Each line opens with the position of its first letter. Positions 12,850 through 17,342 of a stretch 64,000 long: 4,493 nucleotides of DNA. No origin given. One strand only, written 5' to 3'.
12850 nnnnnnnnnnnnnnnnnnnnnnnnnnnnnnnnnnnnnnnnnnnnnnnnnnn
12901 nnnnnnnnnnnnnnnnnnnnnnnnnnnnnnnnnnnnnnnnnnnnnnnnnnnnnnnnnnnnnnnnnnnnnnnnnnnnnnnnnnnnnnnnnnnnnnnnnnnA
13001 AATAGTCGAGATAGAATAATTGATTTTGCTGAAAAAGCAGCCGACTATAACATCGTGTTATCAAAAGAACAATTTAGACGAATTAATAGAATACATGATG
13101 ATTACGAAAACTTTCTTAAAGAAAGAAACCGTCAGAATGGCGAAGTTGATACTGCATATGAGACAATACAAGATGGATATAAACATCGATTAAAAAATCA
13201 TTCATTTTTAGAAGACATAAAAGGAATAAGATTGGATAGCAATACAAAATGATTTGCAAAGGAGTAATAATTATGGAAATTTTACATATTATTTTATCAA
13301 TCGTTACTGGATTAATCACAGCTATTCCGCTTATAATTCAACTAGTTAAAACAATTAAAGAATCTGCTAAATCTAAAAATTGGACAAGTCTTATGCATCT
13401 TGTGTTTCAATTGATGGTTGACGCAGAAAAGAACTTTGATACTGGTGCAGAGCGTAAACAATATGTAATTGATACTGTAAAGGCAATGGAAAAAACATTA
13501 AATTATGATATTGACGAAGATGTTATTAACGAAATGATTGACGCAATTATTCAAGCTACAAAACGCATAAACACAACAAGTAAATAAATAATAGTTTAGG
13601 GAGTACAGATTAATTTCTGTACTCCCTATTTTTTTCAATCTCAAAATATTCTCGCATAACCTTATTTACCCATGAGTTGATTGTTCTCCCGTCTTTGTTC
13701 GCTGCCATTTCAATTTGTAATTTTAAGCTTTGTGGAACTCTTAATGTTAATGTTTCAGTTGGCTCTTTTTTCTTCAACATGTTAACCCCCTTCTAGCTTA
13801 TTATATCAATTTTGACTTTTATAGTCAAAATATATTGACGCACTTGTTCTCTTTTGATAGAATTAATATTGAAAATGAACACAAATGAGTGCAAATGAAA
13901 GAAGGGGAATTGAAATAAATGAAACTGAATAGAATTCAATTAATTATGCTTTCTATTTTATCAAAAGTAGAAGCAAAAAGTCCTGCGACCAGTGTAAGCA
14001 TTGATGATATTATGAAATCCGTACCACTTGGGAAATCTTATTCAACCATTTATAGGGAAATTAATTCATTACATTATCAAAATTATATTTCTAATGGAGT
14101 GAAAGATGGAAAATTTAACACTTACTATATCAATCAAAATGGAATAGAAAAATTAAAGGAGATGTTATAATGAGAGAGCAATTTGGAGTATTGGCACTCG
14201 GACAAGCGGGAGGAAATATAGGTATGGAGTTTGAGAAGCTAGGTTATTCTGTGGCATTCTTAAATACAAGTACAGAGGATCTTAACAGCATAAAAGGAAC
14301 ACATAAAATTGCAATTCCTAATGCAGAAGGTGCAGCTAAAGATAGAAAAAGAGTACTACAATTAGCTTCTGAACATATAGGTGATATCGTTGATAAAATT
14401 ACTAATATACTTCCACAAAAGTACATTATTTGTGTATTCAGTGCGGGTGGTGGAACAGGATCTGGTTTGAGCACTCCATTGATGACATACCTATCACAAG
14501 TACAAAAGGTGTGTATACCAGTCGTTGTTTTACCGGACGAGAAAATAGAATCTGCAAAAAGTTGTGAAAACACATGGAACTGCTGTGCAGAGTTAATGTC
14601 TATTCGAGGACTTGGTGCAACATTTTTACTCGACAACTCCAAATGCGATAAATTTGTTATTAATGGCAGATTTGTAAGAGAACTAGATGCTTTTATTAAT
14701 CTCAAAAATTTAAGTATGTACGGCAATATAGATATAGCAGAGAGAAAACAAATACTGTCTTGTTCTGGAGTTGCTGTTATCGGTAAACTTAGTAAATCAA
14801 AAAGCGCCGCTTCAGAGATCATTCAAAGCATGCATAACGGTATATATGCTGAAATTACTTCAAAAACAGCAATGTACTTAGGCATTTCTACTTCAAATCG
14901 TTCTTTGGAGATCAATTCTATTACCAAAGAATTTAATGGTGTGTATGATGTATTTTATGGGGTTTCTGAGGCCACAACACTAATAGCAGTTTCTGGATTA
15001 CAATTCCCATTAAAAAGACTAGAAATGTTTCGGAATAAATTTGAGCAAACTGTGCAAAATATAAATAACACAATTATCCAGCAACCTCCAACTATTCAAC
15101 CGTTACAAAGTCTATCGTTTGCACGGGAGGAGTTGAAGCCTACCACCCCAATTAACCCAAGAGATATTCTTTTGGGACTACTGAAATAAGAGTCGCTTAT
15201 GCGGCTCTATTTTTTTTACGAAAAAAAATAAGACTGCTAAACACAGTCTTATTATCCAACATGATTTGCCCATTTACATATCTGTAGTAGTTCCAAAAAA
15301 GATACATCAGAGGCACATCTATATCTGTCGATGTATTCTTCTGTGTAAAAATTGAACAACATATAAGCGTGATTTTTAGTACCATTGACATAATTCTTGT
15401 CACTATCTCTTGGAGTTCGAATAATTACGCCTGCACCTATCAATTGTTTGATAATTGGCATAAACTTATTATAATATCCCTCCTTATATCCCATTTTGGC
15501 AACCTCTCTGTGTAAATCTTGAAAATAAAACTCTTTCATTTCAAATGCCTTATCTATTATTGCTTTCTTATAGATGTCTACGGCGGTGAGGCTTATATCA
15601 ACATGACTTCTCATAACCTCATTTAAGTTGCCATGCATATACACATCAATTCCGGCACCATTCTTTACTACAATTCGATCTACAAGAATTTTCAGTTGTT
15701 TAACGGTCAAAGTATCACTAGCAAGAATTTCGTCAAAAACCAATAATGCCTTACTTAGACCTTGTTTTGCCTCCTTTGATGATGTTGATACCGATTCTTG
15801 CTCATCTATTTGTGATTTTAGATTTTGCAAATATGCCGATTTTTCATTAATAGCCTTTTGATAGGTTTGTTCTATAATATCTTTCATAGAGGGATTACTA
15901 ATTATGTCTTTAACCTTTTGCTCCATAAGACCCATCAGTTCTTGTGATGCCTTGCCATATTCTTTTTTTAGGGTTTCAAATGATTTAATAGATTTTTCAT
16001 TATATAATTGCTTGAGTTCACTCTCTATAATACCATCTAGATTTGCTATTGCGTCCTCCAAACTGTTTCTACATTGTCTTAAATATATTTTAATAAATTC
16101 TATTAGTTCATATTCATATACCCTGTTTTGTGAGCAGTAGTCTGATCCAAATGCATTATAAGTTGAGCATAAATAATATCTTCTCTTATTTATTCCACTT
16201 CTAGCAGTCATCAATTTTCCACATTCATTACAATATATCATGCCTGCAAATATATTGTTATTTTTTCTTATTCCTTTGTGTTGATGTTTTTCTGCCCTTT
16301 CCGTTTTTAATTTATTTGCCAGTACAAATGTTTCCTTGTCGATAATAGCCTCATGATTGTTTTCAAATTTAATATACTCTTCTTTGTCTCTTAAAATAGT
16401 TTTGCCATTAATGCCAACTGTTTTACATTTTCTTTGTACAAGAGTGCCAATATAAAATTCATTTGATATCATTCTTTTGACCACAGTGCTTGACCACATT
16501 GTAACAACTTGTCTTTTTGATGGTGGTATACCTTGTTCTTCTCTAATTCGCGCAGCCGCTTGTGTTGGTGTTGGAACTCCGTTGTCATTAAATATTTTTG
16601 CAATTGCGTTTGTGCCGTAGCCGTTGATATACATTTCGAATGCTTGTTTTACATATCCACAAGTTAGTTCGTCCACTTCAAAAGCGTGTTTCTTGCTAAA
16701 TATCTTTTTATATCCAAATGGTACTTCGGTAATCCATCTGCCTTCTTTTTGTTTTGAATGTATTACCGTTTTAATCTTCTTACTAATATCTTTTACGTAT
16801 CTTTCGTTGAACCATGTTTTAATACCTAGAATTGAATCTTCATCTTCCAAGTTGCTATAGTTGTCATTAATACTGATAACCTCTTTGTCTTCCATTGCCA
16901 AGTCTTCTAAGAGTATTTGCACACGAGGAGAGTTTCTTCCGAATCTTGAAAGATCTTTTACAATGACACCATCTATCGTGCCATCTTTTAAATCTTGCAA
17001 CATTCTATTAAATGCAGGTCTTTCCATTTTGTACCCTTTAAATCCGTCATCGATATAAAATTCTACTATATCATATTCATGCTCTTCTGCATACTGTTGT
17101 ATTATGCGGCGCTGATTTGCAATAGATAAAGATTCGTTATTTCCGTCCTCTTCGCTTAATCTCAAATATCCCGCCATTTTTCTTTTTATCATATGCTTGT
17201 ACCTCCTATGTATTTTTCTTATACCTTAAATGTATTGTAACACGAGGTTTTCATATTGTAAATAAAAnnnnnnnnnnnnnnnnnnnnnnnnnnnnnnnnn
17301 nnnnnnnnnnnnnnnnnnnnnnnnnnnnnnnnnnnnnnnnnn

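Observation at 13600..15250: Type III (tubulin-based) partition cassette: RHH gene, inverted-repeat operator, 10-bp-phased AAATGA iterons, TubR-like wHTH gene and TubZ/PhuZ-like GTPase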

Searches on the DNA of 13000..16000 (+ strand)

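Call 6: search_dna_similar(query=window:13000-16000:+, collection=phages, mode=near, max_rows=20)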
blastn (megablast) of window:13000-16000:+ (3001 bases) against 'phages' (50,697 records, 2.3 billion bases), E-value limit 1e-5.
No match.

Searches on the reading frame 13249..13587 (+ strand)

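Call 74: search_protein_families(library=pfam, proteins=[window:13249-13587:+], max_evalue=0.001)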
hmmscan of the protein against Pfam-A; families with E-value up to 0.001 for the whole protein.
window:13249-13587:+ (112 aa): 1 family
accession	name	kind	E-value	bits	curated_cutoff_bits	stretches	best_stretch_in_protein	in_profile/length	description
PF09682.15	Phage_holin_6_1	-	2.9e-05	24.8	24.9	1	7-103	4-98/101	Bacteriophage holin of superfamily 6 (Holin_LLH)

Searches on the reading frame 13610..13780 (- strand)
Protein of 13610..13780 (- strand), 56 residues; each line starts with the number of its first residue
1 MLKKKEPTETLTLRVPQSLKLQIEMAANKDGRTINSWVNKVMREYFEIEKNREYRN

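Call 3: search_protein_families(library=pfam, proteins=[window:13610-13780:-], max_evalue=1)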
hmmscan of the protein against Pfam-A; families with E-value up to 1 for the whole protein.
window:13610-13780:- (56 aa): 5 families
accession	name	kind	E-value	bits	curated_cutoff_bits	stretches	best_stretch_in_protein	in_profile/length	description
PF05534.18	HicB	-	1.4e-05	25.3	21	1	10-41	19-50/51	HicB family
PF12441.14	CopG_antitoxin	-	0.017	16.3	28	1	6-44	40-78/79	CopG antitoxin of type II toxin-antitoxin system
PF03869.20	Arc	-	0.019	15.2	20.4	1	12-40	8-36/50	Arc-like DNA binding domain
PF14475.11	Mso1_Sec1_bdg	-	0.13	12.3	29.1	1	26-52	8-34/40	Sec1-binding region of Mso1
PF13775.11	DUF4171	-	0.26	12.4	27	1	8-32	72-96/125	Domain of unknown function (DUF4171)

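Call 4: search_protein_families(library=phrogs, proteins=[window:13610-13780:-], max_evalue=0.1)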
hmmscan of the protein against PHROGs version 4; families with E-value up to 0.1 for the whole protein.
window:13610-13780:- (56 aa): 13 families
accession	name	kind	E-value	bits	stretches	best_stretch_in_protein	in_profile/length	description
phrog_582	-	transcription regulation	2.1e-08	35.4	1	3-53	52-102/105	Arc-like repressor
phrog_2685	-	other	5.7e-08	34.3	1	11-52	21-62/161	partition protein ATPase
phrog_228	-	transcription regulation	1.8e-07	32.2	1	3-52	5-54/251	Arc-like repressor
phrog_795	-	other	4.7e-05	24.7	1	3-52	12-61/116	partition protein ATPase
phrog_9151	-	moron, auxiliary metabolic gene and host takeover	0.00012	23.4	1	10-53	73-116/119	HicB-like antitoxin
phrog_13890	-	unknown function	0.00018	22.4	1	9-47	18-56/73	-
phrog_1287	-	unknown function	0.0012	20.3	1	8-52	9-53/115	-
phrog_1388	-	unknown function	0.0026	19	1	10-38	7-35/143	-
phrog_3178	-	transcription regulation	0.018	16.4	1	6-44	7-45/125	Arc-like DNA binding domain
phrog_33224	-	unknown function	0.02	16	1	4-43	15-54/159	-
phrog_11622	-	transcription regulation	0.021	16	1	15-55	5-46/100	transcriptional regulator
phrog_949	-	unknown function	0.035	15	1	8-52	10-55/61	-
phrog_7325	-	transcription regulation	0.054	14.6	1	5-50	53-98/151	CopG-like transcriptional repressor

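Call 5: search_protein_families(library=ncbifam, proteins=[window:13610-13780:-], max_evalue=1)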
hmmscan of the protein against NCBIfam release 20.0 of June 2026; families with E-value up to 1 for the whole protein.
window:13610-13780:- (56 aa): 2 families
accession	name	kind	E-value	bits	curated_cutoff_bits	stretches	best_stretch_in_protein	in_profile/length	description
NF041551.1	YlcI_YnfO_N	subfamily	0.00016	21.6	30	1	8-38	2-31/42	YlcI/YnfO family protein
NF038070.1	LmbU_fam_TF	subfamily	0.021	14.8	125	1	4-44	130-170/171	LmbU family transcriptional regulator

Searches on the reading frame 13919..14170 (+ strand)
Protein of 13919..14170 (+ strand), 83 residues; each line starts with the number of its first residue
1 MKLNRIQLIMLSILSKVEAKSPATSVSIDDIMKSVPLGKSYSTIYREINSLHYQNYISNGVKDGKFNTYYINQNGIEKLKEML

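Call 3: search_protein_families(library=pfam, proteins=[window:13919-14170:+], max_evalue=1)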
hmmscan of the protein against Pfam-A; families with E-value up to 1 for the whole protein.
window:13919-14170:+ (83 aa): 4 families
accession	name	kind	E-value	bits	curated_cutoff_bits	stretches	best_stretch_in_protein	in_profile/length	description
PF01475.25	FUR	-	0.07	13.7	23.1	1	10-73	13-75/121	Ferric uptake regulator family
PF13936.12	HTH_38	-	0.091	13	27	1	37-48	30-41/44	Helix-turn-helix domain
PF03551.20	PadR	-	0.1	13.1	27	1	39-81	29-75/75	Transcriptional regulator PadR-like family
PF20008.5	DUF6429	-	0.21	11.8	31.6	1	46-82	30-64/71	Domain of unknown function (DUF6429)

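Call 4: search_protein_families(library=phrogs, proteins=[window:13919-14170:+], max_evalue=0.1)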
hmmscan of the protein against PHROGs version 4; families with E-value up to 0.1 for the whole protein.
window:13919-14170:+ (83 aa): 4 families
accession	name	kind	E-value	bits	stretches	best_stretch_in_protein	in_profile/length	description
phrog_17403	-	transcription regulation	2.9e-07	31.8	1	40-82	38-80/81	transcriptional regulator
phrog_678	-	DNA, RNA and nucleotide metabolism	0.0091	16.6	1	12-78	80-141/346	replication initiation O-like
phrog_26211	-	unknown function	0.019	16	1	10-79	75-141/159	-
phrog_6336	-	unknown function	0.021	16.1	1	10-70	15-68/81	-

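Call 5: search_protein_families(library=ncbifam, proteins=[window:13919-14170:+], max_evalue=1)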
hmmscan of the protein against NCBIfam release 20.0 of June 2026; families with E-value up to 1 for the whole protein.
window:13919-14170:+ (83 aa): 2 families
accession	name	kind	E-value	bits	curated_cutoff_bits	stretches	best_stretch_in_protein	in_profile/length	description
TIGR01884.1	cas_HTH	subfamily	0.014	14.8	60.2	1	27-69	158-196/202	CRISPR-associated CARF protein Csa3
NF047406.1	TransRegPerRTherm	equivalog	0.12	12.6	200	1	3-75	6-76/130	manganese-dependent transcriptional regulator PerR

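Call 8: search_solved_structures(query=window:13919-14170:+, max_evalue=10, show_alignments=2)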
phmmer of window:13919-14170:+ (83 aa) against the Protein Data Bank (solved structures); distinct sequences matched with E-value up to 10: 4.
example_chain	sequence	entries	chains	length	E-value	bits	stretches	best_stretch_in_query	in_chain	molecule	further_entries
6tey_A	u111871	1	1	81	2.5e-05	27.8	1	39-82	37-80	DNA-binding protein TubR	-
6g6q_A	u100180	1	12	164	0.049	17.3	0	28-73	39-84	Ika4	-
8f9l_A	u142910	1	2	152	1.3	12.9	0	32-81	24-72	Adhesin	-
9vo5_B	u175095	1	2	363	1.7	12.5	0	33-62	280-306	SpaA-like prealbumin fold domain-containing protein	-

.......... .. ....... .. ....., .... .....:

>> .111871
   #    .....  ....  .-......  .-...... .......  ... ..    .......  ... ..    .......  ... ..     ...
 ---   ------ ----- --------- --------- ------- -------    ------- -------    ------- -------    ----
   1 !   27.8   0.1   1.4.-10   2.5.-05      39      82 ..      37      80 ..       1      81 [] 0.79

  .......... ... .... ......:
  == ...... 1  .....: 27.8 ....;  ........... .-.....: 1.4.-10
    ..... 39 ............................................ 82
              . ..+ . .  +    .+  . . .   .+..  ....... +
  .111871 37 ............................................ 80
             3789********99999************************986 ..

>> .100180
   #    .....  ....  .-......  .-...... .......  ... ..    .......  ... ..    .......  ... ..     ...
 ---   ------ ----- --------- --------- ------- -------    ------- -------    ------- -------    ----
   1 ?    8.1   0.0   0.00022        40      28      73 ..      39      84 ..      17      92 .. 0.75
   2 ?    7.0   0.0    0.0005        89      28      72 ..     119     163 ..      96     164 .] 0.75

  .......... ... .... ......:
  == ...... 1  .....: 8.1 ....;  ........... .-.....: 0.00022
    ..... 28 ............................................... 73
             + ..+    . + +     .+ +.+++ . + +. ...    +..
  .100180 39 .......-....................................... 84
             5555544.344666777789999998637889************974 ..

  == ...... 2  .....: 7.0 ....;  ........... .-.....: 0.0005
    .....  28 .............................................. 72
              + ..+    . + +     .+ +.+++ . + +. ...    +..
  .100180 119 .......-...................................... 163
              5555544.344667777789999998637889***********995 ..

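Call 39: find_homologous_proteins(query=window:13919-14170:+)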
Query window:13919-14170:+ (83 aa): 53 proteins with E <= 0.001 among 53 candidates.
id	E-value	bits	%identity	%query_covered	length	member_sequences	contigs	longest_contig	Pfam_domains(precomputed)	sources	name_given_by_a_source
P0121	1.1e-42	160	96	100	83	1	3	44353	-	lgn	-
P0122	8.3e-41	155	93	100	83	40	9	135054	-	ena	-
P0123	1.0e-39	151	92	100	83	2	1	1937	-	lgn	-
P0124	1.5e-38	147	90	100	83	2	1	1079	-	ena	-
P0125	2.1e-38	147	88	100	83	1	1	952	-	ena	-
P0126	3.7e-38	146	87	100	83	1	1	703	-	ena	-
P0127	5.2e-38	146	87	100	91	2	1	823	-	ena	-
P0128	8.4e-38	145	88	100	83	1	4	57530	-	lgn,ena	-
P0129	1.3e-37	144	88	100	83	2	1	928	-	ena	-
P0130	1.3e-37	144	89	100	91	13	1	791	-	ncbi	-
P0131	1.6e-37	144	88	100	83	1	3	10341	-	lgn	-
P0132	4.8e-37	143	87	100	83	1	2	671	-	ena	-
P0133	5.0e-37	143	88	100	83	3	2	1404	-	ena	-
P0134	8.6e-37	142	87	100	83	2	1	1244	-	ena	-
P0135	1.1e-36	142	87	100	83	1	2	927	-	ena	-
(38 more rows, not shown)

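Call 49: predict_structure(alignment_id=A2)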
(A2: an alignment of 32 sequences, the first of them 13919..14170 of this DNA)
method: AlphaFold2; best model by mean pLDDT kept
length: 83 residues; sequences in the alignment: 32
mean_pLDDT: 92.9   pTM: 0.82
mean pLDDT of the five models: 92.9, 92.1, 91.9, 91.6, 89.6
residues with pLDDT >= 90: 69; 70-90: 13; 50-70: 1; < 50: 0
segments of 3 or more residues with pLDDT < 50: none
pLDDT, mean of each block of 10 residues (from residue 1): 89 95 95 89 95 97 91 96 85
secondary structure, 60 per line:
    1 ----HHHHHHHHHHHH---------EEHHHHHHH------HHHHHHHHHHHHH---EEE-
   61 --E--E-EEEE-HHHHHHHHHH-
elements in order: H5-16 H28-34 H41-53 E57-59 E68-71 H73-82

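Call 52: fold_search(model_id=the predicted structure, library=pdb)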
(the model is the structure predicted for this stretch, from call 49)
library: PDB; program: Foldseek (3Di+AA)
matches with E <= 10: 1231; with E <= 0.001: 2
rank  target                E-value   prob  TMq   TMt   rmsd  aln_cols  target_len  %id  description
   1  4asn_A                2.8e-05  1.00  0.84  0.78   1.7        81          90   20  TubR from Bacillus megaterium pBM400 (released 2012-10-03)
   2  6tey_MODEL_1_A        3.2e-04  1.00  0.74  0.76   2.8        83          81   29  Solution Structure of the DNA-binding TubR fragment from Clostridium Botulinum (released 2020-11-18)
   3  2co5_B                2.0e-03  1.00  0.70  0.63   3.5        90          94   16  F93 FROM STIV, a winged-helix DNA-binding protein (released 2006-05-31)
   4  6pcp_A                2.3e-03  1.00  0.79  0.48   1.6        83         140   18  Mechanism for regulation of DNA binding of Bordetella bronchiseptica BpsR by 6-hydroxynicotinic acid (released 2019-11-06)
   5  5nbc_A                2.9e-03  1.00  0.66  0.45   9.9       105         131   20  Structure of Prokaryotic Transcription Factors (released 2018-05-16)
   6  6fi9_A                3.1e-03  1.00  0.73  0.44   2.9        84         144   20  Crystal Structure of a zinc-responsive MarR family member, Lactococcus lactis ZitR (released 2019-02-20)
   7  6pco_C                3.3e-03  1.00  0.78  0.50   1.9        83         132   18  Mechanism for regulation of DNA binding of Bordetella bronchiseptica BpsR by 6-hydroxynicotinic acid (released 2019-11-06)
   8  5nbc_B                3.3e-03  1.00  0.67  0.45   9.9       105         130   20  Structure of Prokaryotic Transcription Factors (released 2018-05-16)
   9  4rs8_A                3.5e-03  1.00  0.71  0.70   3.5        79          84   15  Apo structure of novel pNOB8 plasmid centromere binding protein (released 2015-09-16)
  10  5dym                  4.0e-03  1.00  0.74  0.64   2.5        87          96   15  Crystal structure of a PadR family transcription regulator from hypervirulent Clostridium difficile R20291 - CdPadR_0991 (released 2016-10-05)
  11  1r22_B                4.0e-03  1.00  0.65  0.57   3.4        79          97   22  Crystal structure of the cyanobacterial metallothionein repressor SmtB (C14S/C61S/C121S mutant) in the Zn2alpha5-form (released 2004-05-18)
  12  4ld5_C                4.0e-03  1.00  0.68  0.43   3.0        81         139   17  Crystal structure of MepR Q18P mutant from multidrug resistant S. aureus clinical isolate (released 2013-09-11)
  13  3df8                  4.3e-03  1.00  0.71  0.56   3.2        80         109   20  The crystal structure of a possible HxlR family transcriptional factor from Thermoplasma volcanium GSS1 (released 2008-08-05)
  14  5hs5_A                4.3e-03  1.00  0.70  0.53   2.9        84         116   21  Crystal structure of Staphylococcus aureus SarX (released 2017-02-08)
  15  5nhk_B                4.3e-03  1.00  0.66  0.44  10.0       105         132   19  Structure of Ferric uptake regulator from francisella tularensis with Iron (released 2018-05-16)
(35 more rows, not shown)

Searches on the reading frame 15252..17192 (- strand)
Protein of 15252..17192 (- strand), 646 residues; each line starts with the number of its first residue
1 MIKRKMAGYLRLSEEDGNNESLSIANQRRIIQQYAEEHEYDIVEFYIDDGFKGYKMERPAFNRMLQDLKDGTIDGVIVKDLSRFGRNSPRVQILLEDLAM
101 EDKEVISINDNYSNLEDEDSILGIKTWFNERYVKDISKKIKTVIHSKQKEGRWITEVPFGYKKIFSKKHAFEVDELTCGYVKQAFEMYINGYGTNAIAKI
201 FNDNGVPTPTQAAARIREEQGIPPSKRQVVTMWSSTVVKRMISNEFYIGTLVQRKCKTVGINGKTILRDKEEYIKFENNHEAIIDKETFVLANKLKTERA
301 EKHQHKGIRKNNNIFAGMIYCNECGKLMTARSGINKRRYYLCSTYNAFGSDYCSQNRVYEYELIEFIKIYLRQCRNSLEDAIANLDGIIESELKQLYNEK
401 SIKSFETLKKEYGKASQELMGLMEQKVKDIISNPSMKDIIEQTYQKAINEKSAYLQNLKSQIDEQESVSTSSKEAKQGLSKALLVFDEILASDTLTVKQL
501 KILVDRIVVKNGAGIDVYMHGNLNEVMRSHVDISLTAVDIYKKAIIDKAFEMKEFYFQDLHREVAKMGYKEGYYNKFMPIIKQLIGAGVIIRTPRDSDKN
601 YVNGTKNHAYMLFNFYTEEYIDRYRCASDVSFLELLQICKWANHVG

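Call 40: search_protein_families(library=phrogs, proteins=[window:15252-17192:-], max_evalue=0.00001)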
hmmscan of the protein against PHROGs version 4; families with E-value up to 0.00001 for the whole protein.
window:15252-17192:- (646 aa): 2 families
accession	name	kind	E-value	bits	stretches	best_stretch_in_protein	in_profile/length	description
phrog_95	-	integration and excision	4.9e-95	320.5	1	3-531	87-585/651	integrase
phrog_125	-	DNA, RNA and nucleotide metabolism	1.5e-28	101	1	3-299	19-251/254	DNA invertase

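Call 74: search_protein_families(library=pfam, proteins=[window:15252-17192:-], max_evalue=0.001)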
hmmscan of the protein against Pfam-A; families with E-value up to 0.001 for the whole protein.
window:15252-17192:- (646 aa): 3 families
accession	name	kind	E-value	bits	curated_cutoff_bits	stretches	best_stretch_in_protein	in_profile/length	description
PF00239.26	Resolvase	-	3.6e-28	98.9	23.3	1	7-153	2-145/145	Resolvase, N terminal domain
PF07508.19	Recombinase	-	1.5e-22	80.2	21.1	1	180-299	6-102/102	Recombinase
PF13408.12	Zn_ribbon_recom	-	4.9e-12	46.5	25.3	1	314-368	1-54/58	Recombinase zinc beta ribbon domain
